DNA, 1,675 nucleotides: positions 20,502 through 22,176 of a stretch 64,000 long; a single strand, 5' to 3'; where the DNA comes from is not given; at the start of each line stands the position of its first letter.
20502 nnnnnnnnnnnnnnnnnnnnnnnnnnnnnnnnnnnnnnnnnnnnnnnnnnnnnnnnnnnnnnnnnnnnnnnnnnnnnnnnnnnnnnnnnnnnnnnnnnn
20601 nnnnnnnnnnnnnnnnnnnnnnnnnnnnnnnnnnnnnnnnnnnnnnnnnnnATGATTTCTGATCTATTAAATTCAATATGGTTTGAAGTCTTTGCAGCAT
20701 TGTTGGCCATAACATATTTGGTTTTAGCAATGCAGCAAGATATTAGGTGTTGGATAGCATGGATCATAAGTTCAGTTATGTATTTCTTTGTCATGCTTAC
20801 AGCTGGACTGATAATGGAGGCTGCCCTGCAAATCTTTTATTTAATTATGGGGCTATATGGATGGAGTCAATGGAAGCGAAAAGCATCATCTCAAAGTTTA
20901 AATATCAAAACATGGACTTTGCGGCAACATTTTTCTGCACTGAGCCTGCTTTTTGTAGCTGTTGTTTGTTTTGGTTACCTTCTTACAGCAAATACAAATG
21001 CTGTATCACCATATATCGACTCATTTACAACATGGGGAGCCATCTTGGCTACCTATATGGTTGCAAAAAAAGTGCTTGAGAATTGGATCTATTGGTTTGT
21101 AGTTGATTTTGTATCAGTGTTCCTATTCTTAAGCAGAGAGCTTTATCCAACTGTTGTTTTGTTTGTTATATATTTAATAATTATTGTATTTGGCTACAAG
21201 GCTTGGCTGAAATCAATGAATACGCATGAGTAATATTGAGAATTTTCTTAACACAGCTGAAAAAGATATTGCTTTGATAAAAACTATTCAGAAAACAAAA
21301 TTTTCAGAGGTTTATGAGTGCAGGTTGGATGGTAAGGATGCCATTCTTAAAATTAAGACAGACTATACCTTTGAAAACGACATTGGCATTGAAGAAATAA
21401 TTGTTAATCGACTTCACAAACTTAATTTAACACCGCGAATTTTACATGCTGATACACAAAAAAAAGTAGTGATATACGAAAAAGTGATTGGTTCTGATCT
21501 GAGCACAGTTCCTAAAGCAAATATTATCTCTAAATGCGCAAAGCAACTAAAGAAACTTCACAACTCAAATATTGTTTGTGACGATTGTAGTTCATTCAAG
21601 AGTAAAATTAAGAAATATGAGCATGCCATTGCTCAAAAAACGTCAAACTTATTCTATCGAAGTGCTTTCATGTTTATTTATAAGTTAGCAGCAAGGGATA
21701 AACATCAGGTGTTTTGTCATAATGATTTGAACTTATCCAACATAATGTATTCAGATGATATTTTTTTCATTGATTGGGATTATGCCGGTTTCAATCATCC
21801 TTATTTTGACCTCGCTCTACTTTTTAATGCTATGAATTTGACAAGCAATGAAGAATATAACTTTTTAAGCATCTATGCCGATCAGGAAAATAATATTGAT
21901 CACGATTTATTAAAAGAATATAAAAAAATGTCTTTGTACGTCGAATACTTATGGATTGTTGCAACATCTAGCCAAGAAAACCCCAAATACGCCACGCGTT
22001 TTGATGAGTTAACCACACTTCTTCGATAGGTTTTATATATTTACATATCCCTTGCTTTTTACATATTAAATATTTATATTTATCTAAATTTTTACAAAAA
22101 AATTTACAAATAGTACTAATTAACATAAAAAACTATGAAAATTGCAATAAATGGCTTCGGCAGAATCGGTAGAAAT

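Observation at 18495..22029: TPP-riboswitch-controlled outer-to-inner-membrane thiamine salvage operon (TBDR, PnuC-family permease, ThiK-like kinase)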

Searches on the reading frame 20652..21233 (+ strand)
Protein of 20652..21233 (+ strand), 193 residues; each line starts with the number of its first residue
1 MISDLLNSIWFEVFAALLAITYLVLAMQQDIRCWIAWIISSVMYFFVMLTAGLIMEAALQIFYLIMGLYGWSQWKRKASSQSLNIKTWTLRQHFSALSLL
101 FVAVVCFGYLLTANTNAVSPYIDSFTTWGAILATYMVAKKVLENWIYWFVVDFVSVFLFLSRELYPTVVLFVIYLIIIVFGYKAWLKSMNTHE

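Call 3: search_protein_families(library=pfam, proteins=[window:20652-21233:+], max_evalue=0.01)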
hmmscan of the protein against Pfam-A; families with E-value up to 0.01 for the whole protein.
window:20652-21233:+ (193 aa): 1 family
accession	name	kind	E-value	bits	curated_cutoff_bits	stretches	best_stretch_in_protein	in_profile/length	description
PF04973.17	NMN_transporter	-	5.8e-47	160.3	27.3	1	10-187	2-175/175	Nicotinamide mononucleotide transporter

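Call 4: search_protein_families(library=ncbifam, proteins=[window:20652-21233:+], max_evalue=0.01)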
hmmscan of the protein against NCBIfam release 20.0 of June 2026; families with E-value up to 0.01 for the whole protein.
window:20652-21233:+ (193 aa): 2 families
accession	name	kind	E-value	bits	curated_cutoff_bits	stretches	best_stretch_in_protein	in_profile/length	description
TIGR01528.1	NMN_trans_PnuC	equivalog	1e-21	77.7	42.45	1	10-190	3-186/187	nicotinamide riboside transporter PnuC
NF011926.0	PRK15397.1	subfamily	4.3e-12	46.4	335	2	119-191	159-231/239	nicotinamide riboside transporter PnuC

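Call 11: search_solved_structures(query=window:20652-21230:+, max_evalue=1, show_alignments=2)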
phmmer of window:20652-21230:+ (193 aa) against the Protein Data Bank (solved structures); distinct sequences matched with E-value up to 1: 1.
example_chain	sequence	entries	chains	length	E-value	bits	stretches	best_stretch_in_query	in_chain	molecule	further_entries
4qtn_A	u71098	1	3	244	0.00017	25.3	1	9-192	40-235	Nicotinamide riboside transporter PnuC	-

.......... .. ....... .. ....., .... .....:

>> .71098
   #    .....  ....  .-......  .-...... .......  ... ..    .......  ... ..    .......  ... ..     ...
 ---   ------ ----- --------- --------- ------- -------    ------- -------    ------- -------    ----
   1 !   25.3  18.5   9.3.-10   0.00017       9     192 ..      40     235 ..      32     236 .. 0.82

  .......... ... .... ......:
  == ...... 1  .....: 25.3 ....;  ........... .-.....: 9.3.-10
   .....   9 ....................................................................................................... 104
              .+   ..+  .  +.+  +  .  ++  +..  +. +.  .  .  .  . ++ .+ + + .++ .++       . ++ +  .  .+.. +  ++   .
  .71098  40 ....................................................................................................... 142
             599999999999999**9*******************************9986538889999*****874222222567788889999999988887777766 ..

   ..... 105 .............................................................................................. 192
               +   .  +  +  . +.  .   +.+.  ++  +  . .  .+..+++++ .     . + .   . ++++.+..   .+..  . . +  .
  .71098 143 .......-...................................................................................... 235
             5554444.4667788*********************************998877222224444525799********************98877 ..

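Call 68: find_homologous_proteins(query=window:20652-21233:+, max_evalue=0.00001)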
Query window:20652-21233:+ (193 aa): 1997 proteins with E <= 0.00001 among 2254 candidates; the best 120 are listed.
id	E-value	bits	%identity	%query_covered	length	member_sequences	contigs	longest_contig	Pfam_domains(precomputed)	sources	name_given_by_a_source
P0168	7.7e-116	403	98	100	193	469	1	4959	PF04973.18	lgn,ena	-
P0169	1.6e-106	373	91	100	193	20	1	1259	PF04973.18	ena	-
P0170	6.2e-105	368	88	100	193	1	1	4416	PF04973.18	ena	-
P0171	1.8e-88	314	97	78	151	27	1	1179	PF04973.18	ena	-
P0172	2.5e-85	304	71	99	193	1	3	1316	PF04973.18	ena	-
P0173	2.7e-85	304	71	99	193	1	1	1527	PF04973.18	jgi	-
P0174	2.7e-85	304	71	99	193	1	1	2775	PF04973.18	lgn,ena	-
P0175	3.2e-85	303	71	99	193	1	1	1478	PF04973.18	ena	-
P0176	4.6e-85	303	71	99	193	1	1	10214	PF04973.18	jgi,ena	-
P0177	5.2e-85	303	71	99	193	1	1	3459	PF04973.18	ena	-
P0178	5.6e-85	303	71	99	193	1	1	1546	PF04973.18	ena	-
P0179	6.2e-85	302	71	99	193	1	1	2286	PF04973.18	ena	-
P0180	6.6e-85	302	70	99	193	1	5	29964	PF04973.18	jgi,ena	jgi:nicotinamide mononucleotide transporter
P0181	7.9e-85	302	71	99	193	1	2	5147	PF04973.18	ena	-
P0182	8.8e-85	302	70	99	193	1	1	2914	PF04973.18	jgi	-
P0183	8.9e-85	302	71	99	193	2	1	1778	PF04973.18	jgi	jgi:nicotinamide mononucleotide transporter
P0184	9.3e-85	302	71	99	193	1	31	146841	PF04973.18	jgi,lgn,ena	jgi:nicotinamide mononucleotide transporter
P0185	9.3e-85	302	71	99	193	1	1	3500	PF04973.18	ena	-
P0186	1.0e-84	302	71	99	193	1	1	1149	PF04973.18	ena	-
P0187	1.1e-84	302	71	99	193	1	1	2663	PF04973.18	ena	-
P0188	1.1e-84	302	71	99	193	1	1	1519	PF04973.18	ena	-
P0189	1.2e-84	301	71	99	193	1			PF04973.18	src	-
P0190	1.4e-84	301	71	99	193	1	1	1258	PF04973.18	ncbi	-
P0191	1.7e-84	301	70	99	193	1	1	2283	PF04973.18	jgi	-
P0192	1.8e-84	301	70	99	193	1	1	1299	PF04973.18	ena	-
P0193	2.0e-84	301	71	99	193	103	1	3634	PF04973.18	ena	-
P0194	2.0e-84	301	70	99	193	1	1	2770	PF04973.18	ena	-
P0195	2.3e-84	301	70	99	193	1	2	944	PF04973.18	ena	-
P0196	2.3e-84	301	71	99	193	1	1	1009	PF04973.18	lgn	-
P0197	2.3e-84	301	70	99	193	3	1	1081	PF04973.18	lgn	-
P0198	2.3e-84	301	70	99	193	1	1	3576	PF04973.18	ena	-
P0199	2.4e-84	301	70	99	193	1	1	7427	PF04973.18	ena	-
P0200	2.4e-84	300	70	99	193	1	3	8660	PF04973.18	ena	-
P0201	2.5e-84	300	70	99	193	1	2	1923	PF04973.18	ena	-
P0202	2.7e-84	300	71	99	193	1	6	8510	PF04973.18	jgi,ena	-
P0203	3.0e-84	300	70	99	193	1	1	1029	PF04973.18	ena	-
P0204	3.2e-84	300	70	99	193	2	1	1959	PF04973.18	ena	-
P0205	3.4e-84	300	71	99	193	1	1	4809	PF04973.18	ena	-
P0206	3.7e-84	300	70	99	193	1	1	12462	PF04973.18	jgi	-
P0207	3.8e-84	300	70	99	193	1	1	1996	PF04973.18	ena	-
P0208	4.0e-84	300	71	99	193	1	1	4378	PF04973.18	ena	-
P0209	4.1e-84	300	70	99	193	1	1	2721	PF04973.18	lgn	-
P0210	4.4e-84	300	70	99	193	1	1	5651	PF04973.18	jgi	-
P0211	5.4e-84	299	71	99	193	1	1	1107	PF04973.18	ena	-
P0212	5.4e-84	299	70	99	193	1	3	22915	PF04973.18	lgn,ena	-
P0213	6.0e-84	299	70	99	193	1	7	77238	PF04973.18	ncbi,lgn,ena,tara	tara:strand:+ start:325 stop:906 length:582 start_codon:yes stop_codon:yes gene_type:complete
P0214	6.4e-84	299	70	99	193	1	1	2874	PF04973.18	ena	-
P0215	7.0e-84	299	71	99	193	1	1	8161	PF04973.18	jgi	-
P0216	7.5e-84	299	71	99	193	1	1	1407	PF04973.18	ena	-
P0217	7.7e-84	299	70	99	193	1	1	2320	PF04973.18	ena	-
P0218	9.1e-84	299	70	99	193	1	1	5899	PF04973.18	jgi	-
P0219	1.0e-83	298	70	99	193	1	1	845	PF04973.18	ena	-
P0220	1.1e-83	298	70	99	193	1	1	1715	PF04973.18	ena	-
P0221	1.5e-83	298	70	99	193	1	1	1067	PF04973.18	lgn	-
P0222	1.5e-83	298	70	99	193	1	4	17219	PF04973.18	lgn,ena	-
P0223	1.7e-83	298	70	99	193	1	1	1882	PF04973.18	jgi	-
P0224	1.8e-83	298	70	99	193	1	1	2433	PF04973.18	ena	-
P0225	1.8e-83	298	70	99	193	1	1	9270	PF04973.18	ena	-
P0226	2.2e-83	297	70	99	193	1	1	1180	PF04973.18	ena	-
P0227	2.4e-83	297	70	99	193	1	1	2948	PF04973.18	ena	-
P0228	2.4e-83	297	70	99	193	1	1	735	PF04973.18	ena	-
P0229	3.1e-83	297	70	99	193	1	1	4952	PF04973.18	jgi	-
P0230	3.4e-83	297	70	99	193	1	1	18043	PF04973.18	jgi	-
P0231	1.1e-82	295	69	99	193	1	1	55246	PF04973.18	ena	-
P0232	1.1e-81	292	98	73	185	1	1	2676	PF04973.18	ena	-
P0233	1.2e-81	292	68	99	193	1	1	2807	PF04973.18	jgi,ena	-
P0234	1.3e-80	288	67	99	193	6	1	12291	PF04973.18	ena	-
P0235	2.0e-80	288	67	99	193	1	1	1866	PF04973.18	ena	-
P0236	2.6e-80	287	67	99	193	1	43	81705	PF04973.18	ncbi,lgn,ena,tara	tara:strand:- start:667 stop:1248 length:582 start_codon:yes stop_codon:yes gene_type:complete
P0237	3.4e-80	287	81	92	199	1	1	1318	PF04973.18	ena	-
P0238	5.1e-80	286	66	99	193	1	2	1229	PF04973.18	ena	-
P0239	6.3e-80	286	66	99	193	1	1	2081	PF04973.18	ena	-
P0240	1.2e-79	285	66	99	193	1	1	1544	PF04973.18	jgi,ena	-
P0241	1.3e-74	269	67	96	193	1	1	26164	PF04973.18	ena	-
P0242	1.5e-74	269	66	96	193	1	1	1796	PF04973.18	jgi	jgi:nicotinamide mononucleotide transporter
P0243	1.7e-74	268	66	96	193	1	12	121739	PF04973.18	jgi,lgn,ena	jgi:nicotinamide mononucleotide transporter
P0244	3.8e-74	267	67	96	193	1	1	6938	PF04973.18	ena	-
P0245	4.5e-74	267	66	96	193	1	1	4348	PF04973.18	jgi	jgi:nicotinamide mononucleotide transporter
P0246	5.1e-74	267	66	96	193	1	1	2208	PF04973.18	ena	-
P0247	5.1e-74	267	66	96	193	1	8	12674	PF04973.18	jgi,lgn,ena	jgi:nicotinamide mononucleotide transporter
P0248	6.1e-74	267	67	96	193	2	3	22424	PF04973.18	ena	-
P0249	1.3e-73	266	66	96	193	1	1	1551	PF04973.18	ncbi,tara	tara:strand:- start:957 stop:1538 length:582 start_codon:yes stop_codon:yes gene_type:complete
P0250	1.4e-73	265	65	96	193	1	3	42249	PF04973.18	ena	-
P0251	1.5e-73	265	65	96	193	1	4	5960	PF04973.18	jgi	jgi:nicotinamide mononucleotide transporter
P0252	1.5e-73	265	66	96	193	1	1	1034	PF04973.18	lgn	-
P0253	1.6e-73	265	64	97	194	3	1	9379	PF04973.18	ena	-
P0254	1.6e-73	265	65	96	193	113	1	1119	PF04973.18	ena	-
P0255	1.8e-73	265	66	96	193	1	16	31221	PF04973.18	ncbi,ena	-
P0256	1.9e-73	265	66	96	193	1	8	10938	PF04973.18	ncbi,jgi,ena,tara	tara:strand:- start:1563 stop:2144 length:582 start_codon:yes stop_codon:yes gene_type:complete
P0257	1.9e-73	265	66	96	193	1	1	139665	PF04973.18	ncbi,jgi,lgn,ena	-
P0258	2.6e-73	265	66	96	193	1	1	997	PF04973.18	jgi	jgi:nicotinamide mononucleotide transporter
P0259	2.6e-73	264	65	96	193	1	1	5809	PF04973.18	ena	-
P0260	3.1e-73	264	66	96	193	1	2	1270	PF04973.18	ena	-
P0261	3.4e-73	264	66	96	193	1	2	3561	PF04973.18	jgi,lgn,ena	-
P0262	3.5e-73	264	65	96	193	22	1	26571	PF04973.18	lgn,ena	-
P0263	3.8e-73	264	65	96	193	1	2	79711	PF04973.18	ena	-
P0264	5.0e-73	264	65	96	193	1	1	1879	PF04973.18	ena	-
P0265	5.1e-73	264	65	96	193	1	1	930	PF04973.18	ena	-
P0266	5.3e-73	263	65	96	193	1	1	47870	PF04973.18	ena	-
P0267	5.8e-73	263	66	96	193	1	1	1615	PF04973.18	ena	-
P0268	6.5e-73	263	66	96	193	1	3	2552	PF04973.18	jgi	jgi:nicotinamide mononucleotide transporter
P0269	7.2e-73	263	65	96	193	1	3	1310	PF04973.18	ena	-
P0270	7.2e-73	263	65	96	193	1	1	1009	PF04973.18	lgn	-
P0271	7.3e-73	263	65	96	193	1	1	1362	PF04973.18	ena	-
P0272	7.3e-73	263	65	96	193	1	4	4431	PF04973.18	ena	-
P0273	8.5e-73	263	66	96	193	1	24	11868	PF04973.18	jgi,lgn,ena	jgi:nicotinamide mononucleotide transporter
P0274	9.0e-73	263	65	96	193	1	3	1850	PF04973.18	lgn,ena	-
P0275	9.2e-73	263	65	96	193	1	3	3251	PF04973.18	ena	-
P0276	9.5e-73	263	65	96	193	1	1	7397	PF04973.18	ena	-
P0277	9.7e-73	263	65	96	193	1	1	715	PF04973.18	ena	-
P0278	9.8e-73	263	63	97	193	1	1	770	PF04973.18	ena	-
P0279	1.1e-72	262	65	96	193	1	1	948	PF04973.18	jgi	jgi:nicotinamide mononucleotide transporter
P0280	1.2e-72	262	65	96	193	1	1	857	PF04973.18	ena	-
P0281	1.2e-72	262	66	96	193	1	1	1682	PF04973.18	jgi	-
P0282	1.3e-72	262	65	96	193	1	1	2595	PF04973.18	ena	-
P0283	1.3e-72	262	65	96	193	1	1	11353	PF04973.18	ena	-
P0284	1.3e-72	262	65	96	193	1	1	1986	PF04973.18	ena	-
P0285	1.3e-72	262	66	96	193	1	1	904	PF04973.18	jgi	jgi:nicotinamide mononucleotide transporter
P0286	1.6e-72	262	65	96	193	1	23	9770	PF04973.18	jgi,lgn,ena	-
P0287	1.7e-72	262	65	96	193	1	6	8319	PF04973.18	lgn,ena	-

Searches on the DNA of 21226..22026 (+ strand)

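Call 15: search_rna_families(sources=[L001, L002, L003, L004, L005, L006, L007, L008, L009, L010, L011, L012], threshold=gathering)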
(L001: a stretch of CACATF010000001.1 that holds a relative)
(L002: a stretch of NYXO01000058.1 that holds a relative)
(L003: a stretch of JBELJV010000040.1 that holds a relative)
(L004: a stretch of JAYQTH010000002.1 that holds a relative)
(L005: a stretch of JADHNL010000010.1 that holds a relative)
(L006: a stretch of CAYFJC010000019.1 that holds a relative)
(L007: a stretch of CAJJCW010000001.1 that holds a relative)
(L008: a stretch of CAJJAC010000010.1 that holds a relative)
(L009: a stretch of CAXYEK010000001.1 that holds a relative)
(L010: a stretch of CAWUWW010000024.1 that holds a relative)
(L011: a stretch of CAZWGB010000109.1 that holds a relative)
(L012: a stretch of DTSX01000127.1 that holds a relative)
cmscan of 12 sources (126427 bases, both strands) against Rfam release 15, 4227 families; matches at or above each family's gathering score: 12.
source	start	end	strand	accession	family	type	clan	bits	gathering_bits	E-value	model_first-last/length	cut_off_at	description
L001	3150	3223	+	RF00005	tRNA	Gene; tRNA;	CL00001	74.8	29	3e-14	1-71/71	no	tRNA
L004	3130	3203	+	RF00005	tRNA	Gene; tRNA;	CL00001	74.8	29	3e-14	1-71/71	no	tRNA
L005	3130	3203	+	RF00005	tRNA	Gene; tRNA;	CL00001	74.8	29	3e-14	1-71/71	no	tRNA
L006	3236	3335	+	RF00059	TPP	Cis-reg; riboswitch;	-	68.7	54.3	4.1e-11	1-105/105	no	TPP riboswitch aptamer (THI element)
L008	3236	3335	+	RF00059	TPP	Cis-reg; riboswitch;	-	68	54.3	6.1e-11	1-105/105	no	TPP riboswitch aptamer (THI element)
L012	1816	1915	+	RF00059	TPP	Cis-reg; riboswitch;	-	63.3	54.3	9.1e-10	1-105/105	no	TPP riboswitch aptamer (THI element)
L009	3227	3326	+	RF00059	TPP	Cis-reg; riboswitch;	-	61.2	54.3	3e-09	1-105/105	no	TPP riboswitch aptamer (THI element)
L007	3177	3276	+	RF00059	TPP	Cis-reg; riboswitch;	-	58.9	54.3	1e-08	1-105/105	no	TPP riboswitch aptamer (THI element)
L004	3246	3341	+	RF00059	TPP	Cis-reg; riboswitch;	-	58.8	54.3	1.1e-08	1-105/105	no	TPP riboswitch aptamer (THI element)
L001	3267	3362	+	RF00059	TPP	Cis-reg; riboswitch;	-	57.8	54.3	2e-08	1-105/105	no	TPP riboswitch aptamer (THI element)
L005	3246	3341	+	RF00059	TPP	Cis-reg; riboswitch;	-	57.1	54.3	3e-08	1-105/105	no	TPP riboswitch aptamer (THI element)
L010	366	465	+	RF00059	TPP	Cis-reg; riboswitch;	-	54.7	54.3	1.1e-07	1-105/105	no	TPP riboswitch aptamer (THI element)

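Call 16: search_rna_families(sources=[L013, L014, L015, L016, L017, L018, L020, L024, L019, L021], threshold=gathering)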
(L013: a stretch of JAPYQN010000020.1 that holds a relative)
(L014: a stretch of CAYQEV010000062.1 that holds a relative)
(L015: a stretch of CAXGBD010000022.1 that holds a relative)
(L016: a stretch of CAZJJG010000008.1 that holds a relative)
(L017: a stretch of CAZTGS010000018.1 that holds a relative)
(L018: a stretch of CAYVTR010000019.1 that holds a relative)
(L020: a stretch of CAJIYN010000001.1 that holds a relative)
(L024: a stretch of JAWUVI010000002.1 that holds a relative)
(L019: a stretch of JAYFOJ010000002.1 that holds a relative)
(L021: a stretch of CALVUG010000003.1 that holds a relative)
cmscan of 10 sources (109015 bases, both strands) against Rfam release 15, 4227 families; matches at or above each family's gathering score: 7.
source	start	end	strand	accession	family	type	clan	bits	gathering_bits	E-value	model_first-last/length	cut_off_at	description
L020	2762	2861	+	RF00059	TPP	Cis-reg; riboswitch;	-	65.7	54.3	1.9e-10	1-105/105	no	TPP riboswitch aptamer (THI element)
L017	2650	2749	+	RF00059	TPP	Cis-reg; riboswitch;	-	62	54.3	1.6e-09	1-105/105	no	TPP riboswitch aptamer (THI element)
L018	2249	2347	+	RF00059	TPP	Cis-reg; riboswitch;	-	56.9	54.3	2.8e-08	1-105/105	no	TPP riboswitch aptamer (THI element)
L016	1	95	+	RF00059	TPP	Cis-reg; riboswitch;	-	55.9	54.3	4.9e-08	6-105/105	5'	TPP riboswitch aptamer (THI element)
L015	3192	3291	+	RF00059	TPP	Cis-reg; riboswitch;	-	54.5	54.3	1.1e-07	1-105/105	no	TPP riboswitch aptamer (THI element)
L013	1871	1970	+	RF00059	TPP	Cis-reg; riboswitch;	-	54.4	54.3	1.1e-07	1-105/105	no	TPP riboswitch aptamer (THI element)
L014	2111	2210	+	RF00059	TPP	Cis-reg; riboswitch;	-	54.3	54.3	1.2e-07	1-105/105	no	TPP riboswitch aptamer (THI element)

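Call 87: search_rna_families(source=L042, threshold=evalue, max_evalue=0.01, show_alignments=1)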
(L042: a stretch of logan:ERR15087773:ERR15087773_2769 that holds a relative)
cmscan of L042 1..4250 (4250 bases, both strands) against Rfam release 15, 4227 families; matches with E-value up to 0.01: 1.
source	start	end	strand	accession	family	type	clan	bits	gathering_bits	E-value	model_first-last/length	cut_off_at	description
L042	257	355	+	RF00059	TPP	Cis-reg; riboswitch;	-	71.1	54.3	3.5e-13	1-105/105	no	TPP riboswitch aptamer (THI element)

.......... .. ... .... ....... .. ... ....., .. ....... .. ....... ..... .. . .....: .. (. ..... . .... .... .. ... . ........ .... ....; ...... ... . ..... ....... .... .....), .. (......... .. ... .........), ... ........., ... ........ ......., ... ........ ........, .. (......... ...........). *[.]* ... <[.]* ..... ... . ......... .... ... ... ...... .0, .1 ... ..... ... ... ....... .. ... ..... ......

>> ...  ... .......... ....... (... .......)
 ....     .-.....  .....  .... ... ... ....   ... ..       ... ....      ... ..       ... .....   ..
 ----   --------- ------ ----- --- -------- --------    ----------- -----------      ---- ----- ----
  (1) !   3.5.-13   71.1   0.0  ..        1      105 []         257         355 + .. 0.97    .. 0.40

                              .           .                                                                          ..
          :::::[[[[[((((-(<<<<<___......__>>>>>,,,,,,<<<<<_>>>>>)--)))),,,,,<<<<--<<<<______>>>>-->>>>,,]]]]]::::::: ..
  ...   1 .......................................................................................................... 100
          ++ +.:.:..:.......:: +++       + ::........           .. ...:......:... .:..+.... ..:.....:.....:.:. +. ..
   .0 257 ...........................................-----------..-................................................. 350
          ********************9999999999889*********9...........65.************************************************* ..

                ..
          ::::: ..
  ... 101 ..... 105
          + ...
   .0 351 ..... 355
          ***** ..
